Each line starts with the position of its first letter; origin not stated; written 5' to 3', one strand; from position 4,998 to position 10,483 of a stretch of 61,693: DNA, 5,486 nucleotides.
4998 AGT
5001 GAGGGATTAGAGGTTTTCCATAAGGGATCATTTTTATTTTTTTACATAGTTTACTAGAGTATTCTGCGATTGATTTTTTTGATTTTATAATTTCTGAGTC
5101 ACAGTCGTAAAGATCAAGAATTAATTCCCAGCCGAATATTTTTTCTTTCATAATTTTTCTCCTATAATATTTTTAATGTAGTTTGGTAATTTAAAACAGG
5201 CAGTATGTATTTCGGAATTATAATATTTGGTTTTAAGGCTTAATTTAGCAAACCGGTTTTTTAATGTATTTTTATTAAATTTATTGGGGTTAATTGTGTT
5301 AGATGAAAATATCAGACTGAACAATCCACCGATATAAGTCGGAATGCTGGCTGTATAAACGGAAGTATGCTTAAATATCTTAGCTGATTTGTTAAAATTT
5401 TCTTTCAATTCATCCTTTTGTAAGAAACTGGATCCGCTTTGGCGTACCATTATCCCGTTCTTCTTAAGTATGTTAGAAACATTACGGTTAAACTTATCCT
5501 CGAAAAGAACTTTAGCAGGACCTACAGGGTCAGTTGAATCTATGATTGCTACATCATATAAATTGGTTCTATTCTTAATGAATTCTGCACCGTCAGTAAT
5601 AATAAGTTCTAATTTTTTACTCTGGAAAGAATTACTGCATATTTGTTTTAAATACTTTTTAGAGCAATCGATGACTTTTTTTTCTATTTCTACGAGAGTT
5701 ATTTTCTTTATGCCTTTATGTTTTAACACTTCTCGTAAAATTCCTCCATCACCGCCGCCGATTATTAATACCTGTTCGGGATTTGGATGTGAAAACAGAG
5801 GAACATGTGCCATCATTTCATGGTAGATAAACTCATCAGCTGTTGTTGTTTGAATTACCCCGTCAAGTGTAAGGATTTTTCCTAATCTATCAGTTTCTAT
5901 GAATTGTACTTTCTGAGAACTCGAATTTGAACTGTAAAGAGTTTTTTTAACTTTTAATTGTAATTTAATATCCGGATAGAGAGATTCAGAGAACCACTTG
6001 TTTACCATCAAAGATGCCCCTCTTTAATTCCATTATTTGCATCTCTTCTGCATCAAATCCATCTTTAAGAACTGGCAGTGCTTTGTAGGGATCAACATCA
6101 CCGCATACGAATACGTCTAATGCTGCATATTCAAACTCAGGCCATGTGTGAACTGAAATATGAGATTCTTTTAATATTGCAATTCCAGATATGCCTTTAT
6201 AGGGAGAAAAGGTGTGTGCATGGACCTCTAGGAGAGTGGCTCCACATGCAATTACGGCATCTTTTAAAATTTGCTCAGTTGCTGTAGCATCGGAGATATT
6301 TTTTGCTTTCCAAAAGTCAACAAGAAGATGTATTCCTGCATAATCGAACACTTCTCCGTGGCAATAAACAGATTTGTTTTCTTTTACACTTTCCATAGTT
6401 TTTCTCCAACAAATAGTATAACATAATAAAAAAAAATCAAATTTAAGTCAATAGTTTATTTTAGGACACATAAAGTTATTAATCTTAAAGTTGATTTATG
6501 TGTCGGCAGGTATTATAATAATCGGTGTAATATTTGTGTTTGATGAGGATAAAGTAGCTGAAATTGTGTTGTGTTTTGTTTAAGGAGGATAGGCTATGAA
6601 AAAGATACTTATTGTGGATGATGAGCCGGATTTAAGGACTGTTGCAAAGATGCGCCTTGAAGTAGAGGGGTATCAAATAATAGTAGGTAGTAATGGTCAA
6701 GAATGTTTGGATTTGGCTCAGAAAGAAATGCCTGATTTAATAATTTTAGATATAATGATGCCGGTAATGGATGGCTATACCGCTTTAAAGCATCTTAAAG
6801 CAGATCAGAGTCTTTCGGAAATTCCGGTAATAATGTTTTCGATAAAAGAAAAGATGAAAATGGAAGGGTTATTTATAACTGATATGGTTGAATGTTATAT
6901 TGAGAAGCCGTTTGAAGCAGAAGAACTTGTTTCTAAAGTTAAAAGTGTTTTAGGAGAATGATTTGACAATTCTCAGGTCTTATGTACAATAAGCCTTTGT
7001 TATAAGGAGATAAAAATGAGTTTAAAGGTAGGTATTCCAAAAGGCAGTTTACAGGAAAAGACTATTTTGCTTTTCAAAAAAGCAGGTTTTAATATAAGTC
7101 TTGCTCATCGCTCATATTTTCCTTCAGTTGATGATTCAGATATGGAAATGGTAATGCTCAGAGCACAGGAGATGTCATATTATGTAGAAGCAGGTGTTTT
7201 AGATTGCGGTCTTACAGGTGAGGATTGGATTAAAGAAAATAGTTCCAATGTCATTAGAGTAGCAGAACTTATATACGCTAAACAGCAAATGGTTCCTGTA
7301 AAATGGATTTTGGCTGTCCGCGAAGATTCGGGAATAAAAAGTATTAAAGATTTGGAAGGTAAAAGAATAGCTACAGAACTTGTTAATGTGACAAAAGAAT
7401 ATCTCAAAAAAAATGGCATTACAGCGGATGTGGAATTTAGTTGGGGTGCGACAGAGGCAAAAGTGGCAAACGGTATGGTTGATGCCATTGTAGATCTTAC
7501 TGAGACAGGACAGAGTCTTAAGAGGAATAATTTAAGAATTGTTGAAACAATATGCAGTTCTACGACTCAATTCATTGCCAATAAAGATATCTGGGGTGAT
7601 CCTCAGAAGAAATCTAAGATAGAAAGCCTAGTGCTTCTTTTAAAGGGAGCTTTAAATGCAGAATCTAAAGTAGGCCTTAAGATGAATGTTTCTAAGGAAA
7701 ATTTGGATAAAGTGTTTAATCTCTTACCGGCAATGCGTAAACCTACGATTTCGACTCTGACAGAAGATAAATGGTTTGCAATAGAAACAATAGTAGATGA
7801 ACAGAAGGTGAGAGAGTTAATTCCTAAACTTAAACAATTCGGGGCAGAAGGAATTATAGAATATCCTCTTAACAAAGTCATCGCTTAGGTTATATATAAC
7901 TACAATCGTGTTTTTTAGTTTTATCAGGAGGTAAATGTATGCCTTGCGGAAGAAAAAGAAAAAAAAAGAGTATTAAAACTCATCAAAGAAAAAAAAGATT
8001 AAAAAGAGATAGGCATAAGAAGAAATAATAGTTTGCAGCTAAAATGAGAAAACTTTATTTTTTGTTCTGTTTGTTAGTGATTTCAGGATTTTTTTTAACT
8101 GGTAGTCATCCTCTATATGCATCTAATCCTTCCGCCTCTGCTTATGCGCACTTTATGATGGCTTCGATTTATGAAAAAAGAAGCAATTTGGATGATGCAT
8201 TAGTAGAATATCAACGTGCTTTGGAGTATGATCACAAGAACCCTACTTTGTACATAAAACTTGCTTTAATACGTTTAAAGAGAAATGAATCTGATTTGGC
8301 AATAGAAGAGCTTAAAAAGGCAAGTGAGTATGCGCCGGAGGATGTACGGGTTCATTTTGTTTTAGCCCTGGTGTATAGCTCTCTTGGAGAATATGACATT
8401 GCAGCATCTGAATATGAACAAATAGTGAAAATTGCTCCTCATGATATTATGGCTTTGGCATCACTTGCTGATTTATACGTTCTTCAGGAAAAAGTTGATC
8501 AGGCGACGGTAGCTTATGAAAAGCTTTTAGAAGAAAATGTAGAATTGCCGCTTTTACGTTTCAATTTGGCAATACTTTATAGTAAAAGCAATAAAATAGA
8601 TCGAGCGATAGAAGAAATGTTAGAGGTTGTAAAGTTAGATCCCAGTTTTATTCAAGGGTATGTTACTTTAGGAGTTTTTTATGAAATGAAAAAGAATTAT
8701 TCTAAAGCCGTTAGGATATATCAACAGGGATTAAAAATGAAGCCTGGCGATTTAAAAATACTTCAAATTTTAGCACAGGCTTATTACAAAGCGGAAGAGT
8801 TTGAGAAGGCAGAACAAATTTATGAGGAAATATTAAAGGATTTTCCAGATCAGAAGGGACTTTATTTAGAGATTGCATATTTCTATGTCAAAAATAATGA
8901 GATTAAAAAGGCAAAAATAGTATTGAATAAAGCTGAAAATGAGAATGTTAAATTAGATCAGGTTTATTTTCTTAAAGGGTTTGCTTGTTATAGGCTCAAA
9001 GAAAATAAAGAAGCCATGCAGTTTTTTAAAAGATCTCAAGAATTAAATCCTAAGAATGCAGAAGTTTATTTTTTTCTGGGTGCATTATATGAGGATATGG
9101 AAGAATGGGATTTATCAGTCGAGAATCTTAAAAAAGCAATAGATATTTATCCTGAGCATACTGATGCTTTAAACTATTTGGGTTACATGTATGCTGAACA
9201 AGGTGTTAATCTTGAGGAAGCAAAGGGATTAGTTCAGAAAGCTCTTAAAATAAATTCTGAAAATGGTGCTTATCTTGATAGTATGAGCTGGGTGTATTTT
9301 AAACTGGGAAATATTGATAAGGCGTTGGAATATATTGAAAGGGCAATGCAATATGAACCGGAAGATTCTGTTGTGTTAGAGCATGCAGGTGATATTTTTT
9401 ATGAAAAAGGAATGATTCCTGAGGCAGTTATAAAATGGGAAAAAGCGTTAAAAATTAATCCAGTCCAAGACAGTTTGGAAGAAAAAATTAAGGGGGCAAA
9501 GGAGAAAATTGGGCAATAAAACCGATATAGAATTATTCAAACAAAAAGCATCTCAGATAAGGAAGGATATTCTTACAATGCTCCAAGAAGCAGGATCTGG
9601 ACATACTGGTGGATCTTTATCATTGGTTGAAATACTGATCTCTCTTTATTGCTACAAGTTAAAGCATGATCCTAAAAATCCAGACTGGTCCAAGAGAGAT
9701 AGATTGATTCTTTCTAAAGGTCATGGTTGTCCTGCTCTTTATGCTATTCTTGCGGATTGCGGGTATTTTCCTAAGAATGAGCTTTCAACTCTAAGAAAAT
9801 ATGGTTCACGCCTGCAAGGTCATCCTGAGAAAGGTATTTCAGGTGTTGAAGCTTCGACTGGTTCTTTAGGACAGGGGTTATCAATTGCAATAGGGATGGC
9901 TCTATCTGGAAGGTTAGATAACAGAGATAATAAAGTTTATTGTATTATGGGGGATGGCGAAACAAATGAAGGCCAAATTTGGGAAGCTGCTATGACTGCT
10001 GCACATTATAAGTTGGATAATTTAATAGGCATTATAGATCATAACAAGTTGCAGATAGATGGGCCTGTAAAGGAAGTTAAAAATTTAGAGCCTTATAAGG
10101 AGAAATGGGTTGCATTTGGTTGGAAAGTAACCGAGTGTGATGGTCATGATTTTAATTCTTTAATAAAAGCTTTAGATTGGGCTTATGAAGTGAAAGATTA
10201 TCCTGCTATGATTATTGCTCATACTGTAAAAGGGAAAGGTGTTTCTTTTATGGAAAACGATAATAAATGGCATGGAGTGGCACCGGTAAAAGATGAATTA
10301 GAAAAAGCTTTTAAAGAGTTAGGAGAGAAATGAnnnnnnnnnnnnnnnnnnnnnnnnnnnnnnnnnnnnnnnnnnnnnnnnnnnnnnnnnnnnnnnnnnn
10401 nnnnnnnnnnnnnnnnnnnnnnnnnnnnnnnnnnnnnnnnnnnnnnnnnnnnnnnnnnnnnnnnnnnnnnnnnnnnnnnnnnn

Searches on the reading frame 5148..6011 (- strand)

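Call 51: search_protein_families(library=pfam, proteins=[window:5148-6011:-], max_evalue=0.00001)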
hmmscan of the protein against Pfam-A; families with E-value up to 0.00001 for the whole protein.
window:5148-6011:- (287 aa): 2 families
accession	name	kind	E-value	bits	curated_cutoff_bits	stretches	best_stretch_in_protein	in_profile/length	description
PF01564.23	Spermine_synth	-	1.1e-60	204.9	22.9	1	60-239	1-179/186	Spermine/spermidine synthase domain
PF17284.7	Spermine_synt_N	-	1.3e-12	47.8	22.1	1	6-56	2-52/53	Spermidine synthase tetramerisation domain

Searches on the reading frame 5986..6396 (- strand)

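Call 51: search_protein_families(library=pfam, proteins=[window:5986-6396:-], max_evalue=0.00001)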
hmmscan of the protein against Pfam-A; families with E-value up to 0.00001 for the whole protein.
window:5986-6396:- (136 aa): 1 family
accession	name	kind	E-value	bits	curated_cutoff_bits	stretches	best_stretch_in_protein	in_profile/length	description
PF02675.21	AdoMet_dc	-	3.6e-34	117.7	25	1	23-127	1-107/107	S-adenosylmethionine decarboxylase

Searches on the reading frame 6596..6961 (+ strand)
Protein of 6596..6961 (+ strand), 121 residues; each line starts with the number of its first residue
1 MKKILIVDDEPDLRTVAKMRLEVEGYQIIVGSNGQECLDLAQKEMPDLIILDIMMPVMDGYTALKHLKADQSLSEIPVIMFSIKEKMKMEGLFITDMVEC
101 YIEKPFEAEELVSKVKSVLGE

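Call 51: search_protein_families(library=pfam, proteins=[window:6596-6961:+], max_evalue=0.00001)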
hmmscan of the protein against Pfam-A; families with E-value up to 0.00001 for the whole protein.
window:6596-6961:+ (121 aa): 1 family
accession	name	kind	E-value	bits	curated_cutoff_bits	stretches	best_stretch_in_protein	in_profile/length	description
PF00072.30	Response_reg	-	1.2e-25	90.3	30.2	1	4-116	1-111/111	Response regulator receiver domain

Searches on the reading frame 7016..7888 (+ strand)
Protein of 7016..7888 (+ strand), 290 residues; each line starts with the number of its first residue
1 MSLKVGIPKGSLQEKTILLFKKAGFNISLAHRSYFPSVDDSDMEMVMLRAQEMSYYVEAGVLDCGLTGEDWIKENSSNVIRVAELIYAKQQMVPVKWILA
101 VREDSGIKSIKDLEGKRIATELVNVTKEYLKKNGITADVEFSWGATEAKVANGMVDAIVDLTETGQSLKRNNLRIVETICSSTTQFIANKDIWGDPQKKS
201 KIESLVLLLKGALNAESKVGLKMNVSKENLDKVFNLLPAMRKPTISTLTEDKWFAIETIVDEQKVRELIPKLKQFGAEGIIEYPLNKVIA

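Call 51: search_protein_families(library=pfam, proteins=[window:7016-7888:+], max_evalue=0.00001)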
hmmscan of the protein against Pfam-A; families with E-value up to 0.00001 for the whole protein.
window:7016-7888:+ (290 aa): 3 families
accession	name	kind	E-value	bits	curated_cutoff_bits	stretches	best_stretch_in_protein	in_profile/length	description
PF01634.23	HisG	-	5.7e-45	153.5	25.5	1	49-210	1-157/158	ATP phosphoribosyltransferase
PF08029.16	HisG_C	-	1.1e-26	93.2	23.5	1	215-287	1-73/73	HisG, C-terminal domain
PF09084.16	NMT1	-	4.2e-07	30.5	20.5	1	98-191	76-186/216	NMT1/THI5 like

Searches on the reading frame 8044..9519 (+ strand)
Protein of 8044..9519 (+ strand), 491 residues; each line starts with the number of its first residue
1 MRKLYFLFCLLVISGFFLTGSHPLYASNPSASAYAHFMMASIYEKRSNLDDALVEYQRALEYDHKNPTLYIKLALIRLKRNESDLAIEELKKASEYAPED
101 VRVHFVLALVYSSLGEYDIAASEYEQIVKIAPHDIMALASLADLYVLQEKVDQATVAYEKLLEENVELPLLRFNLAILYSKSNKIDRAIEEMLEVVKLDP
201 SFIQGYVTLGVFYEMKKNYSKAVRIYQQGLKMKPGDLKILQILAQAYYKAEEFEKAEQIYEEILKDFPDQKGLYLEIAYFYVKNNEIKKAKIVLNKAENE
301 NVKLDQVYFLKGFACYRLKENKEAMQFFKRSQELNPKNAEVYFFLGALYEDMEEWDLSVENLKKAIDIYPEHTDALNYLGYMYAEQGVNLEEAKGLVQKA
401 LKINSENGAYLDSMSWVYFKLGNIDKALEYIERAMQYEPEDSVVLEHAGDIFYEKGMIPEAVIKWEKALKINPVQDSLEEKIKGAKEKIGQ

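Call 52: search_protein_families(library=pfam, proteins=[window:8044-9519:+], max_evalue=0.00001)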
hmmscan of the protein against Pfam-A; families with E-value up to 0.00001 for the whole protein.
window:8044-9519:+ (491 aa): 27 families (the best 25 are shown)
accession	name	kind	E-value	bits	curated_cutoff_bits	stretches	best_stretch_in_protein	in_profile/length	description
PF07719.23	TPR_2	-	7.4e-59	191.5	27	0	411-441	4-34/34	Tetratricopeptide repeat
PF00515.34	TPR_1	-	1.7e-44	148.3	27.8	0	307-338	3-34/34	Tetratricopeptide repeat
PF13181.12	TPR_8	-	8.8e-41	135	25.7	0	306-338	2-34/34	Tetratricopeptide repeat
PF13431.12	TPR_17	-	3.2e-39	130.3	24.4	0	362-393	2-32/34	Tetratricopeptide repeat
PF14559.12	TPR_19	-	7e-39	132.4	25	1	217-269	5-57/68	Tetratricopeptide repeat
PF13414.12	TPR_11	-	7.5e-38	128.4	26.8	1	42-77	3-38/42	TPR repeat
PF13432.12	TPR_16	-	8.7e-37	125.6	32.7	1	72-134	2-64/65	Tetratricopeptide repeat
PF13428.12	TPR_14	-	9.3e-35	116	23.5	0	239-279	3-43/44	Tetratricopeptide repeat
PF13424.12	TPR_12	-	2.6e-27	95.2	30.1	0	209-265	16-73/77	Tetratricopeptide repeat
PF13174.12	TPR_6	-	5.2e-22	77.4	26.3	0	243-269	6-32/33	Tetratricopeptide repeat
PF23914.1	TPR_CcmH_CycH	-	5.8e-22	78.7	42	0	335-441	46-154/158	Cytochrome c-type biogenesis protein H TPR domain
PF13176.12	TPR_7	-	1.6e-19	68.7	27.9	0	240-263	2-25/36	Tetratricopeptide repeat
PF12895.13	ANAPC3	-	1.3e-18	67.4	27.2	1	256-329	8-80/82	Anaphase-promoting complex, cyclosome, subunit 3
PF13371.12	TPR_9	-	6.8e-18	64.9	35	0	42-109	4-71/73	Tetratricopeptide repeat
PF13429.12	TPR_15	-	3.3e-17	63.3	26.2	0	31-160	144-273/280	Tetratricopeptide repeat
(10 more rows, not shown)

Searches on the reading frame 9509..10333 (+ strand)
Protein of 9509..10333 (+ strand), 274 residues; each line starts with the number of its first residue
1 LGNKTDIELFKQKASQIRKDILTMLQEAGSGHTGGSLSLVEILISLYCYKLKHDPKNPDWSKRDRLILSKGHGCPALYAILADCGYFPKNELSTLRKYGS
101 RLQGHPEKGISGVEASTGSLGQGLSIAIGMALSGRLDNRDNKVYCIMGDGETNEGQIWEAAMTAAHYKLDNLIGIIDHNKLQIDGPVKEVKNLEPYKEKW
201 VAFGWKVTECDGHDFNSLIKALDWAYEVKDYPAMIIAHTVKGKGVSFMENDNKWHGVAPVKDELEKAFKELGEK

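Call 52: search_protein_families(library=pfam, proteins=[window:9509-10333:+], max_evalue=0.00001)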
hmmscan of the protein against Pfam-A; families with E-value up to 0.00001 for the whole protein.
window:9509-10333:+ (274 aa): 4 families
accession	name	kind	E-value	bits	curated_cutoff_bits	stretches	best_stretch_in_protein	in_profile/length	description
PF00456.26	Transketolase_N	-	2.4e-60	204.7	22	1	12-272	4-276/334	Transketolase, thiamine diphosphate binding domain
PF13292.11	DXP_synthase_N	-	4.7e-15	56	21.2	1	9-190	17-182/274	1-deoxy-D-xylulose-5-phosphate synthase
PF00676.26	E1_dh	-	1.9e-10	40.6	22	1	99-228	82-210/300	Dehydrogenase E1 component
PF02775.26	TPP_enzyme_C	-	1.1e-06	29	21.9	1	114-181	24-85/151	Thiamine pyrophosphate enzyme, C-terminal TPP binding domain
